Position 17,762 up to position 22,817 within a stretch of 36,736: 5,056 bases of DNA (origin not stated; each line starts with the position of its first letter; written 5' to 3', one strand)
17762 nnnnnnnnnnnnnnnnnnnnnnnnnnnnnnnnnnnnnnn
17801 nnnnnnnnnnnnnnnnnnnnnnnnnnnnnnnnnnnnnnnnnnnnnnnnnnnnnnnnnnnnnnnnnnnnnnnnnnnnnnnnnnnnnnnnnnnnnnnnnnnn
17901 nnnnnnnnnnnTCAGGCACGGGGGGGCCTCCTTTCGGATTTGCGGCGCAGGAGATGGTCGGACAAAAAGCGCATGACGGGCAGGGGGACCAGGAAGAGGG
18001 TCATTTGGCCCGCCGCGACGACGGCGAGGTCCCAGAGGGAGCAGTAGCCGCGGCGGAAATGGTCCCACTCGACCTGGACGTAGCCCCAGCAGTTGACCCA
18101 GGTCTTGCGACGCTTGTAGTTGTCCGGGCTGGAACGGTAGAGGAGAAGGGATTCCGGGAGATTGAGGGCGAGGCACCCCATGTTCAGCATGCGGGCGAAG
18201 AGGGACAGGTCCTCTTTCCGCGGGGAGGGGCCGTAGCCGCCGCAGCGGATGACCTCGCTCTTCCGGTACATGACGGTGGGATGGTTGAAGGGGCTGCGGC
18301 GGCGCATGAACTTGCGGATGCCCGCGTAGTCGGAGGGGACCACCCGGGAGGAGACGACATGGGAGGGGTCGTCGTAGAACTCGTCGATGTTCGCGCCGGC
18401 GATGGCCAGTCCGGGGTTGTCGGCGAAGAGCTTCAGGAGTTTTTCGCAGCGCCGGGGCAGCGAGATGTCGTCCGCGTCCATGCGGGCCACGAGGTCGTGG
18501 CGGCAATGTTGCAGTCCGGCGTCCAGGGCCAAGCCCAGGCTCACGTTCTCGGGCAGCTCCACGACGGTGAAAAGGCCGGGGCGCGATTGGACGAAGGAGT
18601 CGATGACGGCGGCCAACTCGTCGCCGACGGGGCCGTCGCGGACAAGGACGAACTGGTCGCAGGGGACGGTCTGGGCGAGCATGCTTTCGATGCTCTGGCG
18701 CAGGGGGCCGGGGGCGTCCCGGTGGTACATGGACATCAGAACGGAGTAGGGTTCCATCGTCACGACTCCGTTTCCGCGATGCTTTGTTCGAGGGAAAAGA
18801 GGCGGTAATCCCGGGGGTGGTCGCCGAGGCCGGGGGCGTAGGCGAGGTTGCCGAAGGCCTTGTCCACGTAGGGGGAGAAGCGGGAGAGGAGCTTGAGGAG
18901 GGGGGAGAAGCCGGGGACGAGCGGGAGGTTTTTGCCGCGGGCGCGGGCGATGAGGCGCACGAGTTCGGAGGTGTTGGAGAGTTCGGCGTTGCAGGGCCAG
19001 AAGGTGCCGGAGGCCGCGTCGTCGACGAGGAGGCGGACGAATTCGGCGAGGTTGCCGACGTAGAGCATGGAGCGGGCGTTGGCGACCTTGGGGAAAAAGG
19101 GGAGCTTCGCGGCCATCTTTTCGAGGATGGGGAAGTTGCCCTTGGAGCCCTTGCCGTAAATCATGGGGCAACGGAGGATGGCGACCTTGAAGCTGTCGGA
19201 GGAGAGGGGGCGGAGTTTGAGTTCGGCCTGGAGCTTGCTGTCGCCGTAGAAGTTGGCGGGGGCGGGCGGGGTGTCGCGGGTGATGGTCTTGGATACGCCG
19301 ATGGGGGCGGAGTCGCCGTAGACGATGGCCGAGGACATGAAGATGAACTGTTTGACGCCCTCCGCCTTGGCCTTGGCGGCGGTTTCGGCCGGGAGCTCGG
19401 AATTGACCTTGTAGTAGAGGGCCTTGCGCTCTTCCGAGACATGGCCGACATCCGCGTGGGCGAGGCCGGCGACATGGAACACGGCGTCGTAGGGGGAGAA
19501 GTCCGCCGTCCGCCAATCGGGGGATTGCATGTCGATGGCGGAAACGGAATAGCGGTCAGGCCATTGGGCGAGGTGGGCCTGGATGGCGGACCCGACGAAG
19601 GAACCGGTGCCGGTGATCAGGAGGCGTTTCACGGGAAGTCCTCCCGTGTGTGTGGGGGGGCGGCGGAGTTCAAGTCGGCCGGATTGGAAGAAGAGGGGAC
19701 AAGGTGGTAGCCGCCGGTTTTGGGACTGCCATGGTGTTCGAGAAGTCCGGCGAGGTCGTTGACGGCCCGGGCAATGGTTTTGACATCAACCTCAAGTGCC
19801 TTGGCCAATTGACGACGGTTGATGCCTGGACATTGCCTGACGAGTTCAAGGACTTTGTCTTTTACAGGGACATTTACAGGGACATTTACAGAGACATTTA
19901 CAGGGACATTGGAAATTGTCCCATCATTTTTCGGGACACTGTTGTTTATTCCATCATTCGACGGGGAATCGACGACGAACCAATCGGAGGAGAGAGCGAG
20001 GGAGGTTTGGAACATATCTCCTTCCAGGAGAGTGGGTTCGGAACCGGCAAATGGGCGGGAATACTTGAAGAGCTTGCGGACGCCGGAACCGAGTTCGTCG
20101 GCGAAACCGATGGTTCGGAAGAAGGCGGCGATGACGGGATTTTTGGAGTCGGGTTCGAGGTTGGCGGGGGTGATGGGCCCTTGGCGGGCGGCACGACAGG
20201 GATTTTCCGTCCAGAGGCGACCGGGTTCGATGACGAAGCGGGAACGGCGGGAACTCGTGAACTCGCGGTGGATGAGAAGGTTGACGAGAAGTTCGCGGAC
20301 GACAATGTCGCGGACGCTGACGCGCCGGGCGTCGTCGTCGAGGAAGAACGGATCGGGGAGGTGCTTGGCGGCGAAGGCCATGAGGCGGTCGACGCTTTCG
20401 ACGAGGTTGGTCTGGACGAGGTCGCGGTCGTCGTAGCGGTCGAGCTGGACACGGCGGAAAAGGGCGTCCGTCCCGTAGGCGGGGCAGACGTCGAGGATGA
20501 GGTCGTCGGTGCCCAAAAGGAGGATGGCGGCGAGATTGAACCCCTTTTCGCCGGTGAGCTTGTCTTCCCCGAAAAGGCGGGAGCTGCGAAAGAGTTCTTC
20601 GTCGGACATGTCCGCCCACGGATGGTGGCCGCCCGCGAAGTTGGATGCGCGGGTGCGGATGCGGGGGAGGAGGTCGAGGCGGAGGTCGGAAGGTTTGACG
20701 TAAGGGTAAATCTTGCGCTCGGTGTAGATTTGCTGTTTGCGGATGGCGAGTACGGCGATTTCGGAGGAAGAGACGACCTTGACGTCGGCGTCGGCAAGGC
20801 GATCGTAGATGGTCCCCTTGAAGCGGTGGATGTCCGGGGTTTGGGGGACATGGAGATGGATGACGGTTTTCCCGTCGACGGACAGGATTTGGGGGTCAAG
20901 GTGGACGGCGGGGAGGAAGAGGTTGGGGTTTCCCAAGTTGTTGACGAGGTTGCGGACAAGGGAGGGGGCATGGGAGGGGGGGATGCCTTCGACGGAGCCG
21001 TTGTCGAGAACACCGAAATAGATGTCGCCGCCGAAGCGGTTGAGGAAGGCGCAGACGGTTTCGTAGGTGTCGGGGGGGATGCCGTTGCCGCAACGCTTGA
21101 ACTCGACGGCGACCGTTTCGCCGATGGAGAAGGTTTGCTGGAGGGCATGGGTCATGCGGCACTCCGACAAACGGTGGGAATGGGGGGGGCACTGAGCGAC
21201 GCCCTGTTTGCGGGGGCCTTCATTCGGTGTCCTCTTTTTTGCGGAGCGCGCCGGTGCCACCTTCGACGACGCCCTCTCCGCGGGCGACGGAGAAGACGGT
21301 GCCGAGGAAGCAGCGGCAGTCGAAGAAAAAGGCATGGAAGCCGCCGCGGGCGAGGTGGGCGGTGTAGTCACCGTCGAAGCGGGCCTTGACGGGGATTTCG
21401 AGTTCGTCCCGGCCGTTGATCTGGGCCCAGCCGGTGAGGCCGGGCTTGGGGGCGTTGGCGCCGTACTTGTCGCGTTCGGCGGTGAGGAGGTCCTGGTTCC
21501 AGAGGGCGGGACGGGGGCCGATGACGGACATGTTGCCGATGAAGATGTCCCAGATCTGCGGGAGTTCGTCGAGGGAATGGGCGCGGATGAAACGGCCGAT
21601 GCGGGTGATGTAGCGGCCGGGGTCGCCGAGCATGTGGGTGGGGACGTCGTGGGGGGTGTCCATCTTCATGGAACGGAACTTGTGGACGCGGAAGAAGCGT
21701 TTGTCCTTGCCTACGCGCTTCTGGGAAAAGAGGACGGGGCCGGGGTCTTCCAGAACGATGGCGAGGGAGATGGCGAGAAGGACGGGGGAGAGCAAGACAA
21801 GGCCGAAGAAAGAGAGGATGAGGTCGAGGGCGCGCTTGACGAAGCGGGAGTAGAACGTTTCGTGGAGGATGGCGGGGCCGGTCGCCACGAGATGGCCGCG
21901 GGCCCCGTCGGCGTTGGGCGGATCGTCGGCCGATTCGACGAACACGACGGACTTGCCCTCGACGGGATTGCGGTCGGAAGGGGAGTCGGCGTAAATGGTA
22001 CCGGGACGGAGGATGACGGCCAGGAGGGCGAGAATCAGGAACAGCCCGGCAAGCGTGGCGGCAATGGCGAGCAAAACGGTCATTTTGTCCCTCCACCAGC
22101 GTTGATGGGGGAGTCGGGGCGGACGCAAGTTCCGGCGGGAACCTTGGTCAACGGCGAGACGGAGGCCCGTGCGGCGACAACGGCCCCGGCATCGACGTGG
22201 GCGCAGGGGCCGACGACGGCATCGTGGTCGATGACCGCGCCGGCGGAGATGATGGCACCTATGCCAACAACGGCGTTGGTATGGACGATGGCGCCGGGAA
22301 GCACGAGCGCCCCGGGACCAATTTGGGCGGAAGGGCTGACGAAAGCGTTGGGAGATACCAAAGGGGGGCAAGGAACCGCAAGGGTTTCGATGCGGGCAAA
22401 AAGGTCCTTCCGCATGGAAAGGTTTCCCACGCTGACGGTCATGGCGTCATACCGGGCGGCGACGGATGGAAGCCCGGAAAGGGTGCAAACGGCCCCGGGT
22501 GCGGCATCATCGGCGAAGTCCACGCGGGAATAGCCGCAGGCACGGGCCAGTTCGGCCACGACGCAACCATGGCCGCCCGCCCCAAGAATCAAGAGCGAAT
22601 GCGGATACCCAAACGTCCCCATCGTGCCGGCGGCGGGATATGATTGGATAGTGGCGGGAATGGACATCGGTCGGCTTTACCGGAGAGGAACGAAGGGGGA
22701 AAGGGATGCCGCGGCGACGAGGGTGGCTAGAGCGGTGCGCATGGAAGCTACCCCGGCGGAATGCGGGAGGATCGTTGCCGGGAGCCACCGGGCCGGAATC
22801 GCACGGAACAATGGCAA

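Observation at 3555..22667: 19-gene unidirectional glycan operon combining a Wzx/Wzy pathway with teichoic-acid-type glycerol-phosphate chemistry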

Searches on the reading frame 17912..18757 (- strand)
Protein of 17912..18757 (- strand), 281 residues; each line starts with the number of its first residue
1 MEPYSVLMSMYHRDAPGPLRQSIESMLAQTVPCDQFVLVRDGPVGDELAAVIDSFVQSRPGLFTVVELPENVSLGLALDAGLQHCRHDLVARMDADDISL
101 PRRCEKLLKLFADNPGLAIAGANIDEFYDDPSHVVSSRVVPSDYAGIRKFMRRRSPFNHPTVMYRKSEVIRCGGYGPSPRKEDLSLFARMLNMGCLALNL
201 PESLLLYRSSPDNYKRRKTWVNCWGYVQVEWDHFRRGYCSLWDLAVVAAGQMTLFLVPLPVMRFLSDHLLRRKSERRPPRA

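Call 9: search_protein_families(library=ncbifam, proteins=[window:17912-18757:-], max_evalue=0.01)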
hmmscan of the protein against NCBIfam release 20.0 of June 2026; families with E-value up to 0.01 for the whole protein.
window:17912-18757:- (281 aa): 6 families
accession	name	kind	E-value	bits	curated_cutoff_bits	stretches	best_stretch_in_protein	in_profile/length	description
NF053739.1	GlytfEpsEBac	equivalog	2.2e-21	76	450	1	5-218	4-213/265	glycosyltransferase EpsE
NF007482.0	PRK10073.1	equivalog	1.8e-08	33.8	423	1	5-143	9-139/334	glycosyltransferase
TIGR03937.1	PgaC_IcaA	equivalog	9.2e-07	28.1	422.3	1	5-119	48-158/407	poly-beta-1,6-N-acetyl-D-glucosamine synthase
NF041394.1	GtaseAglG_Halo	equivalog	2.5e-06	27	440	1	5-130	4-126/304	glucosyl-dolichyl phosphate glucuronosyltransferase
NF047683.1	TeichurnBiosyTuaG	equivalog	4.8e-05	23.1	400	1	19-218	21-214/252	teichuronic acid biosynthesis protein TuaG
TIGR03965.1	mycofact_glyco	equivalog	0.0096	14.8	280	0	13-129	83-196/467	mycofactocin biosynthesis glycosyltransferase MftF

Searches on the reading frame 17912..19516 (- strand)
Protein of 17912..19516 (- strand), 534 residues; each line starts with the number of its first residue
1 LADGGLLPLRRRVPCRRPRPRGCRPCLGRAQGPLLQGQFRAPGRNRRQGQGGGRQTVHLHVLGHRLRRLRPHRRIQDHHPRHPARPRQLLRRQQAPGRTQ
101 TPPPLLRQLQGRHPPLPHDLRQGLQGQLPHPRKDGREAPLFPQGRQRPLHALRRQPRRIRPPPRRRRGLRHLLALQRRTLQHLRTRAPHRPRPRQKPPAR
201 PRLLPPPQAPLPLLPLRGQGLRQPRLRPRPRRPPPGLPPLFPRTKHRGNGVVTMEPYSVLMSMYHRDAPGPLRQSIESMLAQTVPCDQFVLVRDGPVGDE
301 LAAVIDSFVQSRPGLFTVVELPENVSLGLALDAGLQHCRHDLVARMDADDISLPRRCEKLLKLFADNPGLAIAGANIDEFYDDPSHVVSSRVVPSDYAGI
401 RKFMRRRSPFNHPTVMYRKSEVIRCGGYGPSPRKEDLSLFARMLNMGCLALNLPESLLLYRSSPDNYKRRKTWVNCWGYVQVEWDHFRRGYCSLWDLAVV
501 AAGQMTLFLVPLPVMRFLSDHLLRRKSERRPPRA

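Call 5: search_protein_families(library=pfam, proteins=[window:17912-19516:-], max_evalue=0.01)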
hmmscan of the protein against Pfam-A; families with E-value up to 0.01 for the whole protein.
window:17912-19516:- (534 aa): 3 families
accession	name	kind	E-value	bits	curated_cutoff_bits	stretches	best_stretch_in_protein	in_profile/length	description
PF00535.33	Glycos_transf_2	-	2.5e-20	73.5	23.3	1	258-413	1-154/168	Glycosyl transferase family 2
PF13641.12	Glyco_tranf_2_3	-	6e-06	26.9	27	1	258-390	4-134/230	Glycosyltransferase like family 2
PF10111.15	Glyco_tranf_2_2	-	0.00031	20.8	27.3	1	289-467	32-222/276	Glycosyltransferase like family 2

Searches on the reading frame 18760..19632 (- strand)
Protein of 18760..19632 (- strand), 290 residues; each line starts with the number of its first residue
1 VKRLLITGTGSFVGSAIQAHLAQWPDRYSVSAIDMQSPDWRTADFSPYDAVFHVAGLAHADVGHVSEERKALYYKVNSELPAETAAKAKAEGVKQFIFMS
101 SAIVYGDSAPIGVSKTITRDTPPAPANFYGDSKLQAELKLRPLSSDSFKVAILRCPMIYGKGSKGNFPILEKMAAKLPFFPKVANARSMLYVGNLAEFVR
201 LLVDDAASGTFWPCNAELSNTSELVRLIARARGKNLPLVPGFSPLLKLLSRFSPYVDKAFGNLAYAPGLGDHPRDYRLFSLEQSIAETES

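Call 5: search_protein_families(library=pfam, proteins=[window:18760-19632:-], max_evalue=0.01)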
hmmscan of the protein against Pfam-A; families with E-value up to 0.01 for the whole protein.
window:18760-19632:- (290 aa): 6 families
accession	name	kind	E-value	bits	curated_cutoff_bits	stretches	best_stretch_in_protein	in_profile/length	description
PF01370.27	Epimerase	-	1.1e-19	71.3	20.9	1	5-207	2-229/240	NAD dependent epimerase/dehydratase family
PF04321.23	RmlD_sub_bind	-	3.9e-14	52.9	27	1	3-224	2-223/287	RmlD substrate binding domain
PF01073.25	3Beta_HSD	-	3.8e-09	36.4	22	1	49-197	68-223/280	3-beta hydroxysteroid dehydrogenase/isomerase family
PF07993.18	NAD_binding_4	-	8.5e-07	28.8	20.1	1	35-167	77-216/258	Male sterility protein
PF16363.11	GDP_Man_Dehyd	-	0.0011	19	27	1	49-143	77-167/332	GDP-mannose 4,6 dehydratase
PF13460.12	NAD_binding_10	-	0.0083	16.5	27.2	0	25-110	38-106/184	NAD(P)H-binding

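Call 9: search_protein_families(library=ncbifam, proteins=[window:18760-19632:-], max_evalue=0.01)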
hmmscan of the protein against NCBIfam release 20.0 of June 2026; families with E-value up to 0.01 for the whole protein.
window:18760-19632:- (290 aa): 11 families
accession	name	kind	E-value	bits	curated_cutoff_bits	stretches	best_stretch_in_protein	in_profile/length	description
TIGR01214.1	rmlD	equivalog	2.8e-13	49.6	224.05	1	3-214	1-208/285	dTDP-4-dehydrorhamnose reductase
TIGR01179.1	galE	equivalog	5.7e-13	48.4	262.3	1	47-160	70-178/332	UDP-glucose 4-epimerase GalE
NF047837.1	UDPAcbARedWbcJ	equivalog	3.3e-09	36.1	500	1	3-167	2-142/372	UDP-2-acetamido-2,6-beta-L-arabino-hexul-4-ose reductase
NF007956.0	PRK10675.1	subfamily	1.2e-08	34.4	394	1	48-155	74-177/338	UDP-glucose 4-epimerase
NF042423.1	oxyalk_red_Shew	equivalog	2.6e-06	26.8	580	1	47-168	70-184/331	2-alkyl-3-oxoalkanoate reductase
TIGR02197.1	heptose_epim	equivalog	2.7e-06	26.8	274.6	1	44-160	63-172/316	ADP-glyceromanno-heptose 6-epimerase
TIGR01746.1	Thioester-redct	subfamily_domain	7.7e-06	25.4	213.35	1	91-166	126-203/371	thioester reductase domain-containing protein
NF042422.1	oxyalk_red_OleD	equivalog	0.00013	21.4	580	1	44-197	59-209/329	2-alkyl-3-oxoalkanoate reductase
TIGR01181.1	dTDP_gluc_dehyt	equivalog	0.00015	21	365.1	1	48-234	74-263/321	dTDP-glucose 4,6-dehydratase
TIGR03466.1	HpnA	hypoth_equivalog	0.00015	20.8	367.65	1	44-153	61-165/327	hopanoid-associated sugar epimerase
NF043036.1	ErythonDh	equivalog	0.00026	20.3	325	1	28-148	54-168/321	D-erythronate dehydrogenase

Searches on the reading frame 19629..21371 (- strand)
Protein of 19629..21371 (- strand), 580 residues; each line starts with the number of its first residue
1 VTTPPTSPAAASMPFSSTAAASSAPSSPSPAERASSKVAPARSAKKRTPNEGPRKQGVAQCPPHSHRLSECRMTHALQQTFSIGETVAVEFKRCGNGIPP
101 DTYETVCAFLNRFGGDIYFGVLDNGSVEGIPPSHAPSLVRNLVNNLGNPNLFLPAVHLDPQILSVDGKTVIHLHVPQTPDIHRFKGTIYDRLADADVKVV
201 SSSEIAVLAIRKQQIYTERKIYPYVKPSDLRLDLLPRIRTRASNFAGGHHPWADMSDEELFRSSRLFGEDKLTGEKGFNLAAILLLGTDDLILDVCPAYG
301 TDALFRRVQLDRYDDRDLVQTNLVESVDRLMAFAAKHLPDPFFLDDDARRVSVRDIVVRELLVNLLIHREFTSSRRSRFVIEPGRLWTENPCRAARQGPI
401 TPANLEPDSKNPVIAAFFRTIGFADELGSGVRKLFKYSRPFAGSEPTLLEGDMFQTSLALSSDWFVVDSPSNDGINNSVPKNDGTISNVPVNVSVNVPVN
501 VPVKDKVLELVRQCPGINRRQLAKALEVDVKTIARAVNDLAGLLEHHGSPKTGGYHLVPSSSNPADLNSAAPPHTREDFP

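Call 5: search_protein_families(library=pfam, proteins=[window:19629-21371:-], max_evalue=0.01)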
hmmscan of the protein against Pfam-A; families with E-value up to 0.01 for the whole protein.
window:19629-21371:- (580 aa): 3 families
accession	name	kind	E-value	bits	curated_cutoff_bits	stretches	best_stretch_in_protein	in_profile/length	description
PF04326.19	SLFN_AlbA_2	-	1.1e-12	49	25.3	1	86-196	2-114/118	Schlafen, AlbA_2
PF13749.12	HATPase_c_4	-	5.9e-05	23.4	26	1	385-450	12-80/89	Putative ATP-dependent DNA helicase recG C-terminal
PF13412.12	HTH_24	-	0.0018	18.2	21.9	1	506-540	7-41/48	Winged helix-turn-helix DNA-binding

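Call 9: search_protein_families(library=ncbifam, proteins=[window:19629-21155:-], max_evalue=0.01)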
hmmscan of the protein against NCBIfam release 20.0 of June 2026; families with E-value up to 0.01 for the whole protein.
window:19629-21155:- (508 aa): 0 families

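Call 73: search_protein_families(library=padloc, proteins=[window:19629-21155:-], max_evalue=0.01)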
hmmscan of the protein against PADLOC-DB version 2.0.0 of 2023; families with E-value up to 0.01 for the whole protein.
window:19629-21155:- (508 aa): 3 families
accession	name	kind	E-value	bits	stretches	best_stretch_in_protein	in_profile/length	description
PDLC02402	Aga_SIR2-PNTD1-PNTD2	-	0.0001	18.5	1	247-366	407-539/876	Class I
PDLC02418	Aga_SIR2-Kinase-PNTD1-PNTD2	-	0.00077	15.7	1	245-365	283-416/756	Class I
PDLC01457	WYL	-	0.0045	14.6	1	440-490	14-64/229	"CAS-I,CAS-II,CAS-III,CAS-IV,CAS-V,CAS-VI; associated_signaling"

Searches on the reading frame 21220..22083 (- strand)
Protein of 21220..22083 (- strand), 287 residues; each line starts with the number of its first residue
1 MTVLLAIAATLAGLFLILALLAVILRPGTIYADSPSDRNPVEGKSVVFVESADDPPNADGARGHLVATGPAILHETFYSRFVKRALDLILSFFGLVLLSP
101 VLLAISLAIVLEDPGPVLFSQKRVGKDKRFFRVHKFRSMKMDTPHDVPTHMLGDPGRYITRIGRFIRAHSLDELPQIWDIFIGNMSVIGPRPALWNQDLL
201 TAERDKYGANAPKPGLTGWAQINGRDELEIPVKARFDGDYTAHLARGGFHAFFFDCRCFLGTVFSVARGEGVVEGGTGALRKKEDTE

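Call 9: search_protein_families(library=ncbifam, proteins=[window:21220-22083:-], max_evalue=0.01)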
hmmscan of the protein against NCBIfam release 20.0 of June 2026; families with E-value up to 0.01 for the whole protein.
window:21220-22083:- (287 aa): 10 families
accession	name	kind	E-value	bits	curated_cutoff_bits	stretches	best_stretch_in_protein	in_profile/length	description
TIGR03025.1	EPS_sugtrans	subfamily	3.6e-58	197.9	295.55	1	79-271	254-443/445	exopolysaccharide biosynthesis polyprenyl glycosylphosphotransferase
TIGR03023.1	WcaJ_sugtrans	equivalog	5.1e-53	181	410.75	1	78-269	258-449/453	undecaprenyl-phosphate glucose phosphotransferase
TIGR03022.1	WbaP_sugtrans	subfamily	3.2e-44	152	403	1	79-240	255-429/456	undecaprenyl-phosphate galactose phosphotransferase WbaP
TIGR03013.1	EpsB_2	subfamily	7.9e-41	140.6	393.35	1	74-223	246-396/443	TIGR03013 family XrtA/PEP-CTERM system glycosyltransferase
NF050817.1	PolSacchBiosHfsE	equivalog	7.5e-36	123.8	750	1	80-225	269-419/467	polysaccharide biosynthesis protein HfsE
NF052601.1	undeca_RfbP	equivalog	1e-35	123.2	330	1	74-243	36-218/244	undecaprenyl-phosphate galactose phosphotransferase family protein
NF007518.0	PRK10124.1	equivalog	3.8e-34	118.2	684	1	80-225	271-417/464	undecaprenyl-phosphate glucose phosphotransferase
NF041877.1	EPS_EpsZ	equivalog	7.2e-28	97.4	800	1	81-244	264-436/459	exopolysaccharide biosynthesis polyisoprenyl-phosphate hexose-1-phosphate transferase EpsZ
NF011751.0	PRK15204.1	equivalog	6.9e-26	90.9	907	1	79-242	276-451/476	undecaprenyl-phosphate galactose phosphotransferase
NF045514.1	glycotran_HepC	equivalog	1.1e-21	77.2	140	1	78-193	112-212/220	heterocyst development glycosyltransferase HepC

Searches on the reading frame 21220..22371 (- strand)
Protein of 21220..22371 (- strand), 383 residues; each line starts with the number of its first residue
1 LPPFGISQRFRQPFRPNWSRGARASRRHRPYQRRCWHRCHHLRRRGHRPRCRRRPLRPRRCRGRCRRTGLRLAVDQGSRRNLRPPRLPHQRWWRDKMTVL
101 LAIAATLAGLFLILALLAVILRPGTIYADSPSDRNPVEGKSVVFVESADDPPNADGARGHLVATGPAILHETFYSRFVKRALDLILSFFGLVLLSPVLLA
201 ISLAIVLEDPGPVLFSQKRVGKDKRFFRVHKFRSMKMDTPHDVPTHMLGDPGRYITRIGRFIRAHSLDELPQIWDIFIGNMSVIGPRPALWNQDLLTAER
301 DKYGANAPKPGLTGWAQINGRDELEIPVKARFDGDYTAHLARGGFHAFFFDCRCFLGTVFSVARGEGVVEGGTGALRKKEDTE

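Call 5: search_protein_families(library=pfam, proteins=[window:21220-22371:-], max_evalue=0.01)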
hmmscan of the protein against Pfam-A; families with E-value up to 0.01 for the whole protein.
window:21220-22371:- (383 aa): 1 family
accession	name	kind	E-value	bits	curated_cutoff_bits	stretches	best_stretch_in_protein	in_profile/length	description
PF02397.22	Bac_transf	-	6.9e-50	169.5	27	1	179-362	1-177/179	Bacterial sugar transferase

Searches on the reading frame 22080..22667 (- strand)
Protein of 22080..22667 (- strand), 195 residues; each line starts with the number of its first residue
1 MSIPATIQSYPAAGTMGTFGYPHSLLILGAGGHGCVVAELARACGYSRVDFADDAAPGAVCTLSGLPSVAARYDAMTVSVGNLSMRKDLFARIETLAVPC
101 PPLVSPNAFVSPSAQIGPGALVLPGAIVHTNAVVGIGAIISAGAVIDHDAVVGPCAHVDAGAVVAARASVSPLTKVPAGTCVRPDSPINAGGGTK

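Call 5: search_protein_families(library=pfam, proteins=[window:22080-22667:-], max_evalue=0.01)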
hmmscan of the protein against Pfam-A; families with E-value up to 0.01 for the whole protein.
window:22080-22667:- (195 aa): 3 families
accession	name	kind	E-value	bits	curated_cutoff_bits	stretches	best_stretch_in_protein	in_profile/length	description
PF17836.7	PglD_N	-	1.8e-10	41.7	23.4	1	25-92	2-77/78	PglD N-terminal domain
PF00132.30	Hexapep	-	3.9e-06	26.8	27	1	114-147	2-35/36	Bacterial transferase hexapeptide (six repeats)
PF00899.27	ThiF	-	0.003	17.2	28.1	1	25-54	23-52/238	ThiF family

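Call 9: search_protein_families(library=ncbifam, proteins=[window:22080-22667:-], max_evalue=0.01)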
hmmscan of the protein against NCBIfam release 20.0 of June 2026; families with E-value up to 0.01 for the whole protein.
window:22080-22667:- (195 aa): 18 families
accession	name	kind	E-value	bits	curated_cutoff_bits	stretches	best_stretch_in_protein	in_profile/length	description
TIGR03570.1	NeuD_NnaD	subfamily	2.7e-32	112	160.8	1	25-190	2-176/202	NeuD/PglB/VioB family sugar acetyltransferase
NF002060.0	PRK00892.1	subfamily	5.4e-10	38.9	207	1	100-181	100-181/345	UDP-3-O-(3-hydroxymyristoyl)glucosamine N-acyltransferase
TIGR03532.1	DapD_Ac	equivalog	1.5e-08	34.6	231.75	1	104-166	89-151/231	2,3,4,5-tetrahydropyridine-2,6-dicarboxylate N-acetyltransferase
TIGR01853.1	lipid_A_lpxD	equivalog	1.3e-06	27.6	242.5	1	104-165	113-174/325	UDP-3-O-(3-hydroxymyristoyl)glucosamine N-acyltransferase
NF003657.0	PRK05289.1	equivalog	4.2e-06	26.1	226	1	104-167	6-69/264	acyl-ACP--UDP-N-acetylglucosamine O-acyltransferase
NF010935.0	PRK14355.1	equivalog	4.4e-05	22.3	718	1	103-183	257-342/459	bifunctional UDP-N-acetylglucosamine diphosphorylase/glucosamine-1-phosphate N-acetyltransferase GlmU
NF008808.1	PRK11830.1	equivalog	7.1e-05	22.4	204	1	110-164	75-128/243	2,3,4,5-tetrahydropyridine-2,6-dicarboxylate N-succinyltransferase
NF052502.1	man1P_GTase_Rv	exception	7.3e-05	21.8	440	1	108-174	247-311/352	mannose-1-phosphate guanylyltransferase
TIGR02287.1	PaaY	equivalog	9.9e-05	22.1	319.6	1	109-170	71-131/192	phenylacetic acid degradation protein PaaY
NF010150.1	PRK13627.1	equivalog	0.00014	21.7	305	1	108-167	72-130/196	carnitine operon protein CaiE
NF040510.1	avirulen_svx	equivalog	0.00024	19.9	625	1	104-173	470-537/601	Svx/AvrXca family virulence/avirulence protein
TIGR01852.1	lipid_A_lpxA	equivalog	0.00092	18.5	231.05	1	104-165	1-62/254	acyl-ACP--UDP-N-acetylglucosamine O-acyltransferase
NF010933.0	PRK14353.1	equivalog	0.0016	17.1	505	1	105-172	266-332/453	bifunctional UDP-N-acetylglucosamine diphosphorylase/glucosamine-1-phosphate N-acetyltransferase GlmU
TIGR00965.1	dapD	equivalog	0.0031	17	375.4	1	111-161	98-153/271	2,3,4,5-tetrahydropyridine-2,6-dicarboxylate N-succinyltransferase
NF010936.0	PRK14356.1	equivalog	0.0032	16.4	666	1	109-186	265-346/456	bifunctional UDP-N-acetylglucosamine diphosphorylase/glucosamine-1-phosphate N-acetyltransferase GlmU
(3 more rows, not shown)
